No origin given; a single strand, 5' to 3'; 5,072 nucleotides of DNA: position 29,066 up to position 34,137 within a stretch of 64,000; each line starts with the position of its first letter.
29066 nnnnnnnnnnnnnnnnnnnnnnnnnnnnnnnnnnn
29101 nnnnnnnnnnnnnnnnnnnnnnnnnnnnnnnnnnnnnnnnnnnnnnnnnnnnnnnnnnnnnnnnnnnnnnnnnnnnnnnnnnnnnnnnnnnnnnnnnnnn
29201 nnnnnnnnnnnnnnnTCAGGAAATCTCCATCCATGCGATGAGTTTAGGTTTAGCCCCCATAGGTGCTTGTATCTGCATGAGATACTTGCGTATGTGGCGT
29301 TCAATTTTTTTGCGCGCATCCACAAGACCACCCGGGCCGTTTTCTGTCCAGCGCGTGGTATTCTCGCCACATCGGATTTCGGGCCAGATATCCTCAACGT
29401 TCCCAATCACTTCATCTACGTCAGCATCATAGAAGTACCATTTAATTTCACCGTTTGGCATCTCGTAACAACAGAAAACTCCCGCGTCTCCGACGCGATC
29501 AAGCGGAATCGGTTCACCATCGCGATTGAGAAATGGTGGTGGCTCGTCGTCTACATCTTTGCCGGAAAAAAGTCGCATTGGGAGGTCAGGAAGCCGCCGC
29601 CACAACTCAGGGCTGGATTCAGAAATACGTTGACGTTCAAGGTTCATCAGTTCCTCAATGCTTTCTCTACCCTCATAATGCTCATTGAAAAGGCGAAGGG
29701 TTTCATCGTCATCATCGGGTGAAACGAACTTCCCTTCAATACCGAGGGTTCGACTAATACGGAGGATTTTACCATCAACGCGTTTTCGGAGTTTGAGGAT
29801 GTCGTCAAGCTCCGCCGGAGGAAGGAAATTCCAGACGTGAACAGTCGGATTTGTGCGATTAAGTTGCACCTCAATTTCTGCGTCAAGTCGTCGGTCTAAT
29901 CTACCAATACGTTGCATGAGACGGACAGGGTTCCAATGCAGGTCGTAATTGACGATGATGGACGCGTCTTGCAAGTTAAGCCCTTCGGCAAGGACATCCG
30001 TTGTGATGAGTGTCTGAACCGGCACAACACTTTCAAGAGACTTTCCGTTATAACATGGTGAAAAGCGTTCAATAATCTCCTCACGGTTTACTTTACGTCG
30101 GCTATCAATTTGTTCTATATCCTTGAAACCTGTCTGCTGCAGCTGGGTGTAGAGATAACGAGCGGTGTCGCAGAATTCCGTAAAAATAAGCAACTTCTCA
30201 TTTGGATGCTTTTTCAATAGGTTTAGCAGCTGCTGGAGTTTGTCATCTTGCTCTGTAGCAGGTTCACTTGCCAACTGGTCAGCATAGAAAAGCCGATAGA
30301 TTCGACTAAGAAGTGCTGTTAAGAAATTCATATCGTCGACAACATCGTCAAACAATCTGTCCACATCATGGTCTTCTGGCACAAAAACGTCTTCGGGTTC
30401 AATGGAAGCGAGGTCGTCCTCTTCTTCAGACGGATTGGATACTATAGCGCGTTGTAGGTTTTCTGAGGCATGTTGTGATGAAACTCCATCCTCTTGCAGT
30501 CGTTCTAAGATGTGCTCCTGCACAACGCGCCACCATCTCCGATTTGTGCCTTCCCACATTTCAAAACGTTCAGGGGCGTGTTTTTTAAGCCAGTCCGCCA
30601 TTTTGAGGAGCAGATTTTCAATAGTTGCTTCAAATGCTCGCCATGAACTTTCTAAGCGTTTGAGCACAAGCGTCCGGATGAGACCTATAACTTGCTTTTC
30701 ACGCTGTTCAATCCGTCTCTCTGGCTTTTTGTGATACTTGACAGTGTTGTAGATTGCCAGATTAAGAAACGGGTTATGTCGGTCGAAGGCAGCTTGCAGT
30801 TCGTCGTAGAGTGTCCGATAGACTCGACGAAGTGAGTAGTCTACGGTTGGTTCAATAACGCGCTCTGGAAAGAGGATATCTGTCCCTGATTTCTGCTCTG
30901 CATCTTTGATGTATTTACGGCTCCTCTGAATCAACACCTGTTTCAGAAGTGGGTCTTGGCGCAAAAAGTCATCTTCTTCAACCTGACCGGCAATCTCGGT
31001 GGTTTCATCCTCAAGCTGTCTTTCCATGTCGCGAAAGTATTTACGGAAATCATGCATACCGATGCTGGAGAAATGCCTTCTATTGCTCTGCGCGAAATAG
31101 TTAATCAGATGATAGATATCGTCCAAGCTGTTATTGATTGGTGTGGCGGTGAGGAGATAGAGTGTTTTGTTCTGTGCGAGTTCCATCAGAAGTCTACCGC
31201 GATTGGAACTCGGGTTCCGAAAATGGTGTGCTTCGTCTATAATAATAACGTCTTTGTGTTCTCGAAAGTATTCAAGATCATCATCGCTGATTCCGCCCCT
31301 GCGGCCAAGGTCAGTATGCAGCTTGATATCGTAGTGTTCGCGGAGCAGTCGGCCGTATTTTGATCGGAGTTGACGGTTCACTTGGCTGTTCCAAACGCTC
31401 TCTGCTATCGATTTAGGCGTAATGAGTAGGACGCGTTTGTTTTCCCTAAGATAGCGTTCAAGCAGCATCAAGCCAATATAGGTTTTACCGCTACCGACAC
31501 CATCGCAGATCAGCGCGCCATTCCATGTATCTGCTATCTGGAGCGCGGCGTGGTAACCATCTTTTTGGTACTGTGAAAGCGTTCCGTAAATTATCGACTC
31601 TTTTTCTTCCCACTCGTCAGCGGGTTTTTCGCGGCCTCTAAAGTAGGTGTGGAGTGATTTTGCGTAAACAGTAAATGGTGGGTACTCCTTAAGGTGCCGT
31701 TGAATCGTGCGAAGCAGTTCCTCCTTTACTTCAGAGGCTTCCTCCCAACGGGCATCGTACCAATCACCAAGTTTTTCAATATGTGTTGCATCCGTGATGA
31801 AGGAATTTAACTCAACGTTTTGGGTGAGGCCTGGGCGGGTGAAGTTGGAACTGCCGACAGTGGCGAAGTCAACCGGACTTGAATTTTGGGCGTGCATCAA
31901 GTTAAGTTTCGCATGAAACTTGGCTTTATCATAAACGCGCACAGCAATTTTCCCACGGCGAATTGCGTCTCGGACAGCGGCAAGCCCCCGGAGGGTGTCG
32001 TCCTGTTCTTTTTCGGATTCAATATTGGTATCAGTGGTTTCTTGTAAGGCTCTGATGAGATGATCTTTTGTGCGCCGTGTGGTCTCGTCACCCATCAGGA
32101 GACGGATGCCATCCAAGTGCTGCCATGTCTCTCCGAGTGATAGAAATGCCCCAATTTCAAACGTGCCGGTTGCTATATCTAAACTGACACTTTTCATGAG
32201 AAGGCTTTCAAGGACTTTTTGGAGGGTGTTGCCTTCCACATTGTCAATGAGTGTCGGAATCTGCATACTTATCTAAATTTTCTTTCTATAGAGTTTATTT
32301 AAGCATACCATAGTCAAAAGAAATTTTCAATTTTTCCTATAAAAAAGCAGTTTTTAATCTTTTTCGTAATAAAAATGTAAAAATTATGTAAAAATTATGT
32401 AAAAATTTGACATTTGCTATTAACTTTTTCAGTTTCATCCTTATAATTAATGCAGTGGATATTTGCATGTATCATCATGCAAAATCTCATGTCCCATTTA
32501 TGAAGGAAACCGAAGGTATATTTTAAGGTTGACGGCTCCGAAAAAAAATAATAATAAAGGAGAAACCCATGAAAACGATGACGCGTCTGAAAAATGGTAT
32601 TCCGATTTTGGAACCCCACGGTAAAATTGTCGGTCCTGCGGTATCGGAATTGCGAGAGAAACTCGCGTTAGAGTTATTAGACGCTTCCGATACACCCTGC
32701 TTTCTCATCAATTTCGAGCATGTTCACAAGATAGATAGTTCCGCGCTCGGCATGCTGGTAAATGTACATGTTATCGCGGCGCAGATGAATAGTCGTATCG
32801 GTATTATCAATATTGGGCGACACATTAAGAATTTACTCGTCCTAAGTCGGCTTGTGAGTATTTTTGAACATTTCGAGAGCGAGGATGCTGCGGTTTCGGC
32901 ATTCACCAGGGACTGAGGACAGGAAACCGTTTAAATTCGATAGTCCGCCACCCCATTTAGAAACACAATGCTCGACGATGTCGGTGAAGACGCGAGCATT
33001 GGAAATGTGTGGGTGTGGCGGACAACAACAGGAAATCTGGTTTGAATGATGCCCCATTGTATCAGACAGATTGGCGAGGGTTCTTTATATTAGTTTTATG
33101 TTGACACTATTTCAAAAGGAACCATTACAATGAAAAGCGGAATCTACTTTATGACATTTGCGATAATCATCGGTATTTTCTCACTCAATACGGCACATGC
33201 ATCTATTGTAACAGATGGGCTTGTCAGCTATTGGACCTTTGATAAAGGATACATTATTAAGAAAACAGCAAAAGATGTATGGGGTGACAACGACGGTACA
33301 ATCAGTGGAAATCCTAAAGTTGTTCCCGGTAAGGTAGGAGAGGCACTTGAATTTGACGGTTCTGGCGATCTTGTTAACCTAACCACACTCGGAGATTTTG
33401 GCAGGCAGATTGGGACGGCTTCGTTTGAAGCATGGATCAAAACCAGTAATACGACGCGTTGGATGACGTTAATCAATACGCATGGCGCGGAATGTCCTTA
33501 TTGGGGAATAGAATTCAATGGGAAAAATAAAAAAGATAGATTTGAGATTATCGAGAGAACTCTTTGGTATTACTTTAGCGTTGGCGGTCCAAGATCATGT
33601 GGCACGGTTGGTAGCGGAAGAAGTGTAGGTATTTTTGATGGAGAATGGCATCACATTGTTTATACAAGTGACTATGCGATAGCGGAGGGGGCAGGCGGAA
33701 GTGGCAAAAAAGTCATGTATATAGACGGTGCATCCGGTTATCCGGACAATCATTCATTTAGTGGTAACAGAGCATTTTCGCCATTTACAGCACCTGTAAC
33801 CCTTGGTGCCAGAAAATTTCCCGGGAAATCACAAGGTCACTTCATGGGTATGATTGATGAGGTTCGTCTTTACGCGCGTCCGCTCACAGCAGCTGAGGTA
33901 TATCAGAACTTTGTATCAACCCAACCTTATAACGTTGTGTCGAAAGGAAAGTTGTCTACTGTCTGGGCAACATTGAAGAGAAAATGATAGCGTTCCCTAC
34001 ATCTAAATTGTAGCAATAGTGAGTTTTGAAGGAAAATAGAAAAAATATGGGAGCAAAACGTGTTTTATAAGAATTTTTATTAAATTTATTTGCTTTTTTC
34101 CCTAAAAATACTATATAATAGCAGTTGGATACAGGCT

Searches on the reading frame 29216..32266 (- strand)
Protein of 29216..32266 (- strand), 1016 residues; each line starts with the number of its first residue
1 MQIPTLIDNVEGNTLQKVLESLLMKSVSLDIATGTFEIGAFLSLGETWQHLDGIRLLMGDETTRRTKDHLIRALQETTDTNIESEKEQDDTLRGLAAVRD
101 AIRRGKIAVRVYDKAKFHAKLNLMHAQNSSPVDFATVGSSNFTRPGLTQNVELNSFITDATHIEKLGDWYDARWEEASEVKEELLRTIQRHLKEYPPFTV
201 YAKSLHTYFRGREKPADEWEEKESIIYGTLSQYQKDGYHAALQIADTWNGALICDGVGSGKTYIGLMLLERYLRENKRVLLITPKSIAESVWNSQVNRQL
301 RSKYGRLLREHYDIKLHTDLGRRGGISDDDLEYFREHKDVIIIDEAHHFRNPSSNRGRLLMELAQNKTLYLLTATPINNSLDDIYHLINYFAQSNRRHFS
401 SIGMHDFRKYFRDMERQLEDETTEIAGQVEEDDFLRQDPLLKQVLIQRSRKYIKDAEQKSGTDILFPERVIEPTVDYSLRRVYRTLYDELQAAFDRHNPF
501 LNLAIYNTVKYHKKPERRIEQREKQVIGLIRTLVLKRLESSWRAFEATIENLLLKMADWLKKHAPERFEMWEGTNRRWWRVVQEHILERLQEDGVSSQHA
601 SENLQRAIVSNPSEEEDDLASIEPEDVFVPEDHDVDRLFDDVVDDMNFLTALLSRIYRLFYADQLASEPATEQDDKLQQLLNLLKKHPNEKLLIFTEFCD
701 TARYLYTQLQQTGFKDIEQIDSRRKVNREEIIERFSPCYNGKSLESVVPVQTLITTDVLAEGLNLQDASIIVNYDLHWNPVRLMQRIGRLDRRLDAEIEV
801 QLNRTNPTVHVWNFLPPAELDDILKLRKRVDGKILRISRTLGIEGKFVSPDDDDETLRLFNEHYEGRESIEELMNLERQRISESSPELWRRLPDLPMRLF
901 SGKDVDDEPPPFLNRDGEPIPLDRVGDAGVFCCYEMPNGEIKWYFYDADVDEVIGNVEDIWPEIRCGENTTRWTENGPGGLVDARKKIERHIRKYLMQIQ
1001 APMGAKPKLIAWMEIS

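Call 8: search_protein_families(library=pfam, proteins=[window:29216-32266:-], max_evalue=0.01)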
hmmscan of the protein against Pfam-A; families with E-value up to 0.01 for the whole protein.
window:29216-32266:- (1016 aa): 9 families
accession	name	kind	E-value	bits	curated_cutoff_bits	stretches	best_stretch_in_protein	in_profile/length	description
PF00271.37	Helicase_C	-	9.9e-20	71.3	23.5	1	676-792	2-108/110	Helicase conserved C-terminal domain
PF00176.29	SNF2-rel_dom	-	1.3e-14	54.4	24.9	1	233-428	1-200/290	SNF2-related domain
PF04851.21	ResIII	-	4.6e-11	43.3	22.5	1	230-377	4-163/164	Type III restriction enzyme, res subunit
PF13091.12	PLDc_2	-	8.2e-10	39.1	27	1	63-174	48-132/132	PLD-like domain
PF13401.12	AAA_22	-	2.9e-06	28.1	27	1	257-364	14-111/130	AAA domain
PF00270.35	DEAD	-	3.5e-05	24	26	1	249-382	15-165/167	DEAD/DEAH box helicase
PF20720.3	nSTAND3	-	4e-05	23.8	27.2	1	235-295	4-64/155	Novel STAND NTPase 3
PF09565.16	RE_NgoFVII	-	0.00018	21.3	23.8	1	90-171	65-146/162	NgoFVII restriction endonuclease N-terminal PLD domain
PF09848.15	SLFN-g3_helicase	-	0.0013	18.5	24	1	257-355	10-97/354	Schlafen group 3, DNA/RNA helicase domain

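Call 9: search_protein_families(library=padloc, proteins=[window:29216-32266:-], max_evalue=0.01)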
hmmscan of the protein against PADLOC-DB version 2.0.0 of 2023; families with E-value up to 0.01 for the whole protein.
window:29216-32266:- (1016 aa): 40 families (the best 25 are shown)
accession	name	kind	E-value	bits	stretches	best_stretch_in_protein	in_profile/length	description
PDLC01075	C3a139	-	1.3e-71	240.2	1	15-854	12-779/948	HKD+Snf2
PDLC02621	DrmD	-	5e-30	102.5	1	509-843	377-669/1040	DrmD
PDLC02623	DrmD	-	1.1e-26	90.9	2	671-830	507-653/1040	DrmD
PDLC02500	BrxHI|BrxHII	-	2.4e-26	90.6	1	673-792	458-572/933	BrxHI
PDLC02619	DrmD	-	7e-26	88.6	2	688-794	412-534/872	DrmD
PDLC00659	HmaA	-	5.2e-20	68.9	1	460-794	318-611/1176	SNF2 helicase / DEAD-box helicase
PDLC02843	DpdE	-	1.6e-19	67.4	2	670-797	546-667/1091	DpdE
PDLC02504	BrxHI|BrxHII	-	3e-19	66.5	1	680-801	475-588/971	BrxHII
PDLC02633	DrmD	-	1e-17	61.4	1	687-849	524-682/839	DrmD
PDLC02840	DpdE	-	3.7e-17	59.9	2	670-792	535-653/1091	DpdE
PDLC04556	PDC-M27C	-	8.3e-17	58.8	3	339-399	195-263/892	-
PDLC00633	ZorD1|ZorD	-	3.6e-16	56.4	2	225-418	439-636/908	"SWI2/SNF2 helicase, Mrr-like nuclease"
PDLC02193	PLD_Helicase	-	2.1e-14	50.7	1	692-794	694-798/905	-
PDLC02572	DrmA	-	1.3e-13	47.8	1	668-802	491-630/1043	DrmA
PDLC02707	PbeA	-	6.7e-13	46.1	1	69-296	88-318/672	PbeA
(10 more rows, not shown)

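Call 24: search_protein_families(library=ncbifam, proteins=[window:29216-32266:-], max_evalue=0.01)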
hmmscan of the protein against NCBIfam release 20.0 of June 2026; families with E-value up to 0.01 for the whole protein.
window:29216-32266:- (1016 aa): 20 families
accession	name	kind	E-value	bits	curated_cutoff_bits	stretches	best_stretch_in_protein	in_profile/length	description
NF038317.1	DISARM_DrmD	equivalog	3.2e-37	128.4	610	1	332-849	234-658/1021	DISARM system SNF2-like helicase DrmD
NF042964.1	phospholipD_antiphage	equivalog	6.7e-32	110.7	1100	4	669-798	661-794/895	phospholipase D-like domain-containing anti-phage protein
NF038318.1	DISARM_DrmD_b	equivalog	2.8e-25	88.6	950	2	688-793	409-530/868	DISARM system SNF2-like helicase DrmD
NF041062.1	DpdE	equivalog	1.3e-22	79.7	500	2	668-793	521-639/1048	protein DpdE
NF003426.0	PRK04914.1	equivalog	3.5e-16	58.6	576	1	669-792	474-590/959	RNA polymerase-associated protein RapA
NF053675.1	pilus_reg_Snf2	equivalog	1.6e-13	49.7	1100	2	218-387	573-747/1029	pilus expression-regulating Snf2 family helicase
NF058637.1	helic_SCO1167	equivalog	9.3e-13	47.1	1200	2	221-390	461-636/932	SCO1167/SCO6262 family helicase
NF010337.0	PRK13766.1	equivalog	9e-11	40.6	610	1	676-800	352-475/781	Hef nuclease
NF008744.0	PRK11776.1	equivalog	1.4e-09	37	524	1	671-796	224-339/460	ATP-dependent RNA helicase DbpA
NF008394.0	PRK11192.1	equivalog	8.8e-09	34.7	507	1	670-792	228-340/441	ATP-dependent RNA helicase SrmB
NF002340.1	PRK01297.1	equivalog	4.6e-07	29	564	1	673-792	233-342/372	ATP-dependent RNA helicase RhlB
NF053711.1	RNA_heli_RhlE1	exception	1.7e-06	27.1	750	1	676-792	231-337/434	RNA helicase RhlE1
NF053631.1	RNA_helic_CshA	equivalog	4.1e-05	22.7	646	1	672-792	220-330/434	degradosome RNA helicase CshA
NF003419.0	PRK04837.1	equivalog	9.9e-05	21.2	588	1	673-793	240-350/424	ATP-dependent RNA helicase RhlB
NF004069.0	PRK05580.2-1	equivalog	0.00059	18.4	767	1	208-305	90-179/612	primosomal protein N'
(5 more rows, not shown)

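Call 103: search_solved_structures(query=window:29216-32266:-, max_evalue=0.001)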
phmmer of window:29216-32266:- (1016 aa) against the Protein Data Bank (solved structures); distinct sequences matched with E-value up to 0.001: 53.
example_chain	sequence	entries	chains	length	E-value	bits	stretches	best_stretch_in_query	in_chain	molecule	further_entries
8so8_A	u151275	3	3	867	1e-09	40.1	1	655-796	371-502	RNA polymerase-associated protein RapA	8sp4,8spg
6bog_A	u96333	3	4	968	1.5e-09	39.6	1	655-796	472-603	RNA polymerase-associated protein RapA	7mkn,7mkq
7m8e_F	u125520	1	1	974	1.5e-09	39.6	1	655-796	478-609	RNA polymerase-associated protein RapA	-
4s20_K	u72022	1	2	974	1.9e-09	39.3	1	655-796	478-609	RNA polymerase-associated protein RapA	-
8t0l_F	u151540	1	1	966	9.9e-09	36.9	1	655-796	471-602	RNA polymerase-associated protein RapA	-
1z63_A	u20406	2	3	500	1.4e-08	36.3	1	229-391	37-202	Helicase of the snf2/rad54 family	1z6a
5hzr_A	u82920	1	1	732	2e-08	35.9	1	215-394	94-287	SNF2-family ATP dependent chromatin remodeling factor like protein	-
7xyf_K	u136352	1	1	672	5.7e-08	34.4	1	269-456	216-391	ATP-dependent helicase fft3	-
7epu_B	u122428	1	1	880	6.9e-08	34.1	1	205-420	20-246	Chromodomain-helicase-DNA-binding protein 1-like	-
7enn_K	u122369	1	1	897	7.3e-08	34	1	205-420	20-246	Chromodomain-helicase-DNA-binding protein 1-like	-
7otq_K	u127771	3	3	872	7.5e-08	34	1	205-420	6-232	Chromodomain-helicase-DNA-binding protein 1-like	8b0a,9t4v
23cp_K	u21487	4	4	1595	1.4e-07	33.1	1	209-393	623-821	WD40 repeat-containing protein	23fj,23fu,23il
5jxr_A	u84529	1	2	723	1.6e-07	32.9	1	220-392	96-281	Chromatin-remodeling complex ATPase-like protein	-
7xyg_K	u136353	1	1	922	1.7e-07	32.8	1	269-411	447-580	ATP-dependent helicase fft3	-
6vzg_K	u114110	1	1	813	2.2e-07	32.4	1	191-393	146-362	Nuclear protein STH1/NPS1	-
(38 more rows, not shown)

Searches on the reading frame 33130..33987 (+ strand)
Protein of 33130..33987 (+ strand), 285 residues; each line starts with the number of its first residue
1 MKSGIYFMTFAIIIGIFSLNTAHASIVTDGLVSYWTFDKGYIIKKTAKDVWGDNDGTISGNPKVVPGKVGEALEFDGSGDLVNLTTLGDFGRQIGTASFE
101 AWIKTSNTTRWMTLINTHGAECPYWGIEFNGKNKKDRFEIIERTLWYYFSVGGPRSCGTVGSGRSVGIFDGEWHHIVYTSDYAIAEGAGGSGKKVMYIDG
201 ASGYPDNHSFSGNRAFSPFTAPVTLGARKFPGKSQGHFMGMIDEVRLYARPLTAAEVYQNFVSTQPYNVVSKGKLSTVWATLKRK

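Call 8: search_protein_families(library=pfam, proteins=[window:33130-33987:+], max_evalue=0.01)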
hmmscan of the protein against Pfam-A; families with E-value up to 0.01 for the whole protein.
window:33130-33987:+ (285 aa): 1 family
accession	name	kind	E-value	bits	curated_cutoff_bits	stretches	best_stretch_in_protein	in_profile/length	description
PF13385.13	Laminin_G_3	-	1.8e-15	57.8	27.6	1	77-257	2-150/151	Concanavalin A-like lectin/glucanases superfamily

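Call 9: search_protein_families(library=padloc, proteins=[window:33130-33987:+], max_evalue=0.01)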
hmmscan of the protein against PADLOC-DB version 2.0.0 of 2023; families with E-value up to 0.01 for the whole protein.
window:33130-33987:+ (285 aa): 0 families
